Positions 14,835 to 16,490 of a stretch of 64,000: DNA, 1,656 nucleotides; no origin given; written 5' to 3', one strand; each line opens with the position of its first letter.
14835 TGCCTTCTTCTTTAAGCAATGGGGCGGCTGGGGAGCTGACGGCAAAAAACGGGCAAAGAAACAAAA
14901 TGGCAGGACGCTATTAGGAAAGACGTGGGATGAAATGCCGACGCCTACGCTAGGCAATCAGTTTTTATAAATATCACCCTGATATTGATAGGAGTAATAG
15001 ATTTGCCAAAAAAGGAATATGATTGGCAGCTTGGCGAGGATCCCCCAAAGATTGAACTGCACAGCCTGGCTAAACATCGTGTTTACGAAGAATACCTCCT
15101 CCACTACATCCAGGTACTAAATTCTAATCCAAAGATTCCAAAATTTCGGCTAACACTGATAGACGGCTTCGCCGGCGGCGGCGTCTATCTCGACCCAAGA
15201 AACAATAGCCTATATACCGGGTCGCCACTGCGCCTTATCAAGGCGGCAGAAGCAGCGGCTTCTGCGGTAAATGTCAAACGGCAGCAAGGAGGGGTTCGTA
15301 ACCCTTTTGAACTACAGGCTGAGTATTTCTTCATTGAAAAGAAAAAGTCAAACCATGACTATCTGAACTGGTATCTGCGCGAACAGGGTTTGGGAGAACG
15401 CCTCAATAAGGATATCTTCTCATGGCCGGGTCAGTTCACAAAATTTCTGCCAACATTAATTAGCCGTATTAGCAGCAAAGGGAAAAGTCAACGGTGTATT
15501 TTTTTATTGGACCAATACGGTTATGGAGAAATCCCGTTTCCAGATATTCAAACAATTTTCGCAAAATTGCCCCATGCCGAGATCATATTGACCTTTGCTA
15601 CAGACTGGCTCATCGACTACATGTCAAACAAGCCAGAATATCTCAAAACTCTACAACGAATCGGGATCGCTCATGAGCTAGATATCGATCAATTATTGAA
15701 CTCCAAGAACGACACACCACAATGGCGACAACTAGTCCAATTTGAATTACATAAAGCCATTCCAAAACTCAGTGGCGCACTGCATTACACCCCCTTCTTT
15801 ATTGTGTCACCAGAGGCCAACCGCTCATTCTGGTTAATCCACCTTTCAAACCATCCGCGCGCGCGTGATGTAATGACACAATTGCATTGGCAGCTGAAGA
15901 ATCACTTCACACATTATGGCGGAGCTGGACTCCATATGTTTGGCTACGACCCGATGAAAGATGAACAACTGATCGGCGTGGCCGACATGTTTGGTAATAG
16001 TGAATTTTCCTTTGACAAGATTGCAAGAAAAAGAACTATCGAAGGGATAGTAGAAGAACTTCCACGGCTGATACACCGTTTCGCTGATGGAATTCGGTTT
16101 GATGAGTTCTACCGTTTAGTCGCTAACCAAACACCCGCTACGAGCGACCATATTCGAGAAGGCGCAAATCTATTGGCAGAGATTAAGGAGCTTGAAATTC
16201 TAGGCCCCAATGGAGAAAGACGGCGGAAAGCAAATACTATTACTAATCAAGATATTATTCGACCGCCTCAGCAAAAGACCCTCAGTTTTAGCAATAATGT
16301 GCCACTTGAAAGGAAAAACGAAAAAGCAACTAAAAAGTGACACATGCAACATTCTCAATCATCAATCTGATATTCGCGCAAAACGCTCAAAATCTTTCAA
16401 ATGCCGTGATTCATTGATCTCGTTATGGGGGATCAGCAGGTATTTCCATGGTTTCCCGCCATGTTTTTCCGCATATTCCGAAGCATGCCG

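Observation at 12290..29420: About 16-17 kb mosaic defence island with at least four stacked systems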

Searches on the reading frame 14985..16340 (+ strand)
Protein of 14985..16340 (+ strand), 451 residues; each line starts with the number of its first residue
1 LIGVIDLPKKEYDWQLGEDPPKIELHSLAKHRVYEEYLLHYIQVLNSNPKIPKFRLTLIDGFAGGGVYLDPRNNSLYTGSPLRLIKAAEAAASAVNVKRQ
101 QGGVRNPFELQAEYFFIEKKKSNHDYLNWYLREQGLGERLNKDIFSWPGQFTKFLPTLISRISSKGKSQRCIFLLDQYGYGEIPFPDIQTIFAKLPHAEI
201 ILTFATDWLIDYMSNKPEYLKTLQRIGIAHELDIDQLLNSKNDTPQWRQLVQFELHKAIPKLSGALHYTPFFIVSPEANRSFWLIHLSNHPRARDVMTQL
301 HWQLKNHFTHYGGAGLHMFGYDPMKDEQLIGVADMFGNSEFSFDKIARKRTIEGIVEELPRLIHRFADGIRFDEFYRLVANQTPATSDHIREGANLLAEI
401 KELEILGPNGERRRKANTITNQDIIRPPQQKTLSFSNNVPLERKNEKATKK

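Call 3: search_protein_families(library=pfam, proteins=[window:14985-16340:+], max_evalue=0.01)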
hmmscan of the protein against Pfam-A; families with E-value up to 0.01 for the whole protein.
window:14985-16340:+ (451 aa): 1 family
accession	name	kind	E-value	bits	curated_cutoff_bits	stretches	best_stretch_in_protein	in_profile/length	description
PF22560.2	GMT-wHTH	-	1.7e-07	32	27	1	320-410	1-82/82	GMT-like wHTH domain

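Call 5: search_protein_families(library=padloc, proteins=[window:14985-16340:+], max_evalue=0.001)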
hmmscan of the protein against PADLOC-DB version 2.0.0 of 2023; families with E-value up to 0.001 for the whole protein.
window:14985-16340:+ (451 aa): 4 families
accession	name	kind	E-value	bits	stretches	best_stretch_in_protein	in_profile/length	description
PDLC04566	PDC-M30A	-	7.2e-19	66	1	24-306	11-269/372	-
PDLC04635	PDC-M41A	-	1.9e-09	35.9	1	29-180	14-156/298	-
PDLC04636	PDC-M41A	-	9.1e-08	30.2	1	30-180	13-141/281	-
PDLC04567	PDC-M30A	-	0.00035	17.7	1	24-304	12-283/381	-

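Call 6: search_protein_families(library=ncbifam, proteins=[window:14985-16340:+], max_evalue=0.001)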
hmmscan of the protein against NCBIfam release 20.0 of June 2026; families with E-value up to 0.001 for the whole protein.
window:14985-16340:+ (451 aa): 1 family
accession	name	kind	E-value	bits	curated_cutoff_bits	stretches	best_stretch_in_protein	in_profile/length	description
TIGR04474.1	tcm_partner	subfamily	1.7e-60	205.2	53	1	26-303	2-261/263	three-Cys-motif partner protein TcmP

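Call 93: search_solved_structures(query=window:14985-16340:+, max_evalue=1)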
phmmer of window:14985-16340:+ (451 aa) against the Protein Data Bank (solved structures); distinct sequences matched with E-value up to 1: 0.

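Call 95: search_protein_families(library=phrogs, proteins=[window:14985-16340:+], max_evalue=0.001)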
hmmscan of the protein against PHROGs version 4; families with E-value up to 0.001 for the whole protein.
window:14985-16340:+ (451 aa): 0 families
